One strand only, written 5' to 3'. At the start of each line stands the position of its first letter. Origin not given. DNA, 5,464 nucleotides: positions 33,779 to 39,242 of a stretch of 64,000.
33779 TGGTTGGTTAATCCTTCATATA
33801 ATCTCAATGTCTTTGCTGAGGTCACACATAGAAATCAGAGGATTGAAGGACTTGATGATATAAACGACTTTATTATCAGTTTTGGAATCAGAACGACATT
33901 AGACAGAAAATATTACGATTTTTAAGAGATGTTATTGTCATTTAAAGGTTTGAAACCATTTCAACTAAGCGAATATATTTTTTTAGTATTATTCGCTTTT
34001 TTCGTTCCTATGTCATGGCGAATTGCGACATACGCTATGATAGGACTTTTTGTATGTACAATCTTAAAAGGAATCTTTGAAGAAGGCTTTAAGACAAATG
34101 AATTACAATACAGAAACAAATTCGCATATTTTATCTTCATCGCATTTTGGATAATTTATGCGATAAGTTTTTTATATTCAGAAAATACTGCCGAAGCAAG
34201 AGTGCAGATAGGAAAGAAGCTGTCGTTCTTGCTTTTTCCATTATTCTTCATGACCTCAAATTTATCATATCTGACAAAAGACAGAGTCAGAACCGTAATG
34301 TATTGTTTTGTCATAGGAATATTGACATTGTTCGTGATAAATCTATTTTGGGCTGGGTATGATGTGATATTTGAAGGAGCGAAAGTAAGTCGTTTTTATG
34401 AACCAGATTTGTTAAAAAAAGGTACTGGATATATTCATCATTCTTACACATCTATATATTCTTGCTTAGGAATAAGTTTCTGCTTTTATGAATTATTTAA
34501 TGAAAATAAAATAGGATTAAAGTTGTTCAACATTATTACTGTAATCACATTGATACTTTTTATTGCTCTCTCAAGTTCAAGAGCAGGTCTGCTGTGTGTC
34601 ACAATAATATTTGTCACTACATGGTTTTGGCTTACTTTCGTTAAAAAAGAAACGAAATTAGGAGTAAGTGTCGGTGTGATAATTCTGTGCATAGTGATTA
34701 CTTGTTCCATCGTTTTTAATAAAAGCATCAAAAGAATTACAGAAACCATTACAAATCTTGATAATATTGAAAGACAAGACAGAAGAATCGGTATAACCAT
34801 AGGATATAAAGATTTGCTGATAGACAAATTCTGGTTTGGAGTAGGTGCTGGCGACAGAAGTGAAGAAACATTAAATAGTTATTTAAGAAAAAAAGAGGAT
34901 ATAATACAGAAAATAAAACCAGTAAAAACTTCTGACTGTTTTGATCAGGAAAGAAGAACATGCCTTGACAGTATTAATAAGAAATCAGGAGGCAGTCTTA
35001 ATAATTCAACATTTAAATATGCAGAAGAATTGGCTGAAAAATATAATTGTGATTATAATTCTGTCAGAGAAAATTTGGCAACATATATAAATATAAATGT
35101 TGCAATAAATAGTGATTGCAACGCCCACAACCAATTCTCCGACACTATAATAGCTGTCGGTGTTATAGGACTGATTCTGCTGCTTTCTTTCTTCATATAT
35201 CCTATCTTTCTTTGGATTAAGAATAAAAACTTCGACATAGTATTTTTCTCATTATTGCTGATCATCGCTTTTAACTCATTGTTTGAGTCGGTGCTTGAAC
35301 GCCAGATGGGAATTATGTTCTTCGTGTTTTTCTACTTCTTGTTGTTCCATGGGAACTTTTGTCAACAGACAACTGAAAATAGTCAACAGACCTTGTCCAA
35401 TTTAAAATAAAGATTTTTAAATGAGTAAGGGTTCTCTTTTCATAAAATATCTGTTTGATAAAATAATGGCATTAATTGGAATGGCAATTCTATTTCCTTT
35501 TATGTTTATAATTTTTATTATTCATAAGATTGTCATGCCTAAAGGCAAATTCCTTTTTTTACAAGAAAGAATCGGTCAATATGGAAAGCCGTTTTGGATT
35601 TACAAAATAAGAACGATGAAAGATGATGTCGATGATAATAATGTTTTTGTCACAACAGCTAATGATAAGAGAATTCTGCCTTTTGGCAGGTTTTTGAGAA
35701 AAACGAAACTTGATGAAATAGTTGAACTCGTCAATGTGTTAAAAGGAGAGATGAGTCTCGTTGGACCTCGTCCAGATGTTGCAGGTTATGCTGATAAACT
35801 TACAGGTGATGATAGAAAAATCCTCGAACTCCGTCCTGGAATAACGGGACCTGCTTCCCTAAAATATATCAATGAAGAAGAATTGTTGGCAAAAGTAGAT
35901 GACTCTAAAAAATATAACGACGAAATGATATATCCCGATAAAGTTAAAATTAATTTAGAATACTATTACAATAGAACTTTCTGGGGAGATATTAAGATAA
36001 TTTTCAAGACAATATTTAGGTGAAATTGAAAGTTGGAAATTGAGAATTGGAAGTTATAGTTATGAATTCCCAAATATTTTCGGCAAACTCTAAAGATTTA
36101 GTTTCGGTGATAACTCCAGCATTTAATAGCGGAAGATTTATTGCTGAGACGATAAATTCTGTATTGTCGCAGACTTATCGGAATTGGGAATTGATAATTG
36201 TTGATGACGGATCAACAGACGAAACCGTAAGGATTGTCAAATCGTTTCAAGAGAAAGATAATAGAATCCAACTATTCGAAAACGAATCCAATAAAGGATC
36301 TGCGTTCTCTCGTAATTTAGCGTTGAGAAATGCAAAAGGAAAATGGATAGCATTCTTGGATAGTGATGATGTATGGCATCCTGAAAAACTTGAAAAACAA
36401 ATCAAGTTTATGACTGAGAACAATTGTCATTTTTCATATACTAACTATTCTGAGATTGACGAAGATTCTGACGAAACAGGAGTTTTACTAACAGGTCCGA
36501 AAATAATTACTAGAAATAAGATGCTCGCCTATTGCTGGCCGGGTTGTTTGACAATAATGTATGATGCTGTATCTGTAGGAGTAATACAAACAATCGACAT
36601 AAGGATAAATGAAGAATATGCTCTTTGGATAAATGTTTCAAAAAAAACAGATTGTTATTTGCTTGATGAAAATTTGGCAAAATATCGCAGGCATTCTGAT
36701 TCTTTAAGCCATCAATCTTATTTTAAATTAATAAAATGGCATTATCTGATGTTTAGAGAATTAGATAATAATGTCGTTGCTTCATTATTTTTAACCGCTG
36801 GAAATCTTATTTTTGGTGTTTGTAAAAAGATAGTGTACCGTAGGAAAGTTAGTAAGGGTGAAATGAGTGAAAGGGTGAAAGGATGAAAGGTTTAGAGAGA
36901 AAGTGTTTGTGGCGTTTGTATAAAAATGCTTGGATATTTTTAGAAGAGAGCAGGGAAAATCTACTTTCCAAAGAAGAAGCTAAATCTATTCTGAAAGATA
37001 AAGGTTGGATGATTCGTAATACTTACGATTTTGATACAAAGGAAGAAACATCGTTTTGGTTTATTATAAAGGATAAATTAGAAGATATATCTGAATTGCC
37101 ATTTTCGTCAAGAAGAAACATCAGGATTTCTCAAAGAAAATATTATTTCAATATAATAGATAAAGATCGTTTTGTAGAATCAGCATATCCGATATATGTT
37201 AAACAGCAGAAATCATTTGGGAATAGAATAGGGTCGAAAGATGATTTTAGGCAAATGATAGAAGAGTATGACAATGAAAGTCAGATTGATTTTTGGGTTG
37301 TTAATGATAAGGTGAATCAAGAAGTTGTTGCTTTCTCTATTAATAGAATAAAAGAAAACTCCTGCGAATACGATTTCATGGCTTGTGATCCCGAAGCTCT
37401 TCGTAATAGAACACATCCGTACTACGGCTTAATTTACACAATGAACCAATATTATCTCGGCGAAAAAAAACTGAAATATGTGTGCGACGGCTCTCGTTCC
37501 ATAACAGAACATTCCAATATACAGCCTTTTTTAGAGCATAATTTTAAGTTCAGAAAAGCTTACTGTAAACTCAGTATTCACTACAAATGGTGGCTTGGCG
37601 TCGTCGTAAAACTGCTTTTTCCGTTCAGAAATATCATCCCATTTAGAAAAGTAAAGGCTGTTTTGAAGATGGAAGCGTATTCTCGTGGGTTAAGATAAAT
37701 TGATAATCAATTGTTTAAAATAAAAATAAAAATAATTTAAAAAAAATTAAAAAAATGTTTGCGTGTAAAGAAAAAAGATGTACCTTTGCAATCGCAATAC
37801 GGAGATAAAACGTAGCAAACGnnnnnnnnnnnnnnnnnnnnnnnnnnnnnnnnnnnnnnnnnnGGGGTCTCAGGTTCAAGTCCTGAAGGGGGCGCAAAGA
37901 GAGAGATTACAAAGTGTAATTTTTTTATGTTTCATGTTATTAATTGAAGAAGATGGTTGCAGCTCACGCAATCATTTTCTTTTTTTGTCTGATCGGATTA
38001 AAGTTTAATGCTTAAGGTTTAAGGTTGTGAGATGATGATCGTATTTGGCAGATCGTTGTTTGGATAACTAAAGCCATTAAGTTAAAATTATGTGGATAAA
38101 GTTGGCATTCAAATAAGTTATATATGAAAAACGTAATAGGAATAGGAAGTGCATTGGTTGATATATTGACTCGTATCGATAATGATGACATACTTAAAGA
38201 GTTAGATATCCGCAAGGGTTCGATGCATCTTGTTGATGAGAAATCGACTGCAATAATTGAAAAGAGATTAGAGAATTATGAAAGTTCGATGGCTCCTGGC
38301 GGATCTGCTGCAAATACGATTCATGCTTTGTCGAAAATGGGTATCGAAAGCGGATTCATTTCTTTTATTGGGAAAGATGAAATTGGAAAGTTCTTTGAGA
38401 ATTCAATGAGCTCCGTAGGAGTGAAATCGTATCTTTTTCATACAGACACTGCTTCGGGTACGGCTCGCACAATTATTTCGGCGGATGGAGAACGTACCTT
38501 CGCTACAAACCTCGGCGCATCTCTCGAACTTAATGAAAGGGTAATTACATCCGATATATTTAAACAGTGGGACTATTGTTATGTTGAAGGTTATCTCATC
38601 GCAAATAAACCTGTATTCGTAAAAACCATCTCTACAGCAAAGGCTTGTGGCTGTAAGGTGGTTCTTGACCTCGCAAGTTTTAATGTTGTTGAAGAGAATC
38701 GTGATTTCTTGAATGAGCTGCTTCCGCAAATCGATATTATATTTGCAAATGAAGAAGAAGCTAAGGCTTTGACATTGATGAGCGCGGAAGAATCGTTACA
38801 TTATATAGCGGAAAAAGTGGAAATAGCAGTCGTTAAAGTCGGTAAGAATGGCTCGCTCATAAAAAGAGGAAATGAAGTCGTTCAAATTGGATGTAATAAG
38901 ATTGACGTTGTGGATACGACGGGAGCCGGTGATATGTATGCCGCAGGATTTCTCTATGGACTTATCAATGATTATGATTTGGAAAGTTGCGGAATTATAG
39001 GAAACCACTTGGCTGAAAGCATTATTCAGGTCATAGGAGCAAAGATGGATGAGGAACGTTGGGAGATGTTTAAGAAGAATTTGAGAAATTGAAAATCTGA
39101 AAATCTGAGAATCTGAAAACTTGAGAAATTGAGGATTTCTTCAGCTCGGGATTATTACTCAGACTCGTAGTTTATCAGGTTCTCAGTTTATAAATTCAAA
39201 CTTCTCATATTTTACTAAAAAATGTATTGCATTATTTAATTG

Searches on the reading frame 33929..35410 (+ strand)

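Call 59: search_protein_families(library=pfam, proteins=[window:33929-35410:+], max_evalue=0.00001)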
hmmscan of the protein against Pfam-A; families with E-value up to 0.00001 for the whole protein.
window:33929-35410:+ (493 aa): 1 family
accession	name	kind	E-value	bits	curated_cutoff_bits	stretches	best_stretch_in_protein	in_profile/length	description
PF04932.20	Wzy_C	-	1.2e-06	28.8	31.7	1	204-312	2-105/149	O-Antigen ligase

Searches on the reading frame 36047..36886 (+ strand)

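Call 8: search_protein_families(library=pfam, proteins=[window:36047-36886:+], max_evalue=0.001)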
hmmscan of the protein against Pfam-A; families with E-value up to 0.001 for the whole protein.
window:36047-36886:+ (279 aa): 4 families
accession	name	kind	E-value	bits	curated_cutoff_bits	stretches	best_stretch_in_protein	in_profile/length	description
PF00535.33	Glycos_transf_2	-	5.6e-41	140.7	23.3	1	20-147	1-128/168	Glycosyl transferase family 2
PF10111.15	Glyco_tranf_2_2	-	6.3e-16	59.1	27.3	1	24-126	5-110/276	Glycosyltransferase like family 2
PF13641.12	Glyco_tranf_2_3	-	2.3e-15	57.7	27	1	19-122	3-111/230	Glycosyltransferase like family 2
PF13704.12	Glyco_tranf_2_4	-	4.8e-05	24.2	27.5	1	44-114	14-88/98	Glycosyl transferase family 2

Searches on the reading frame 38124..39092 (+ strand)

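Call 8: search_protein_families(library=pfam, proteins=[window:38124-39092:+], max_evalue=0.001)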
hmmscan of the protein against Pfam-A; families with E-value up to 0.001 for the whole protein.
window:38124-39092:+ (322 aa): 2 families
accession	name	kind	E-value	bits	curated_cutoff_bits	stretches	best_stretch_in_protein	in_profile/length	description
PF00294.29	PfkB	-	3.1e-50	171.7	25.8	1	54-307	31-296/302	pfkB family carbohydrate kinase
PF25270.1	Khk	-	0.00049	19.8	35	0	187-301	224-347/365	Prokaryotic ketohexokinase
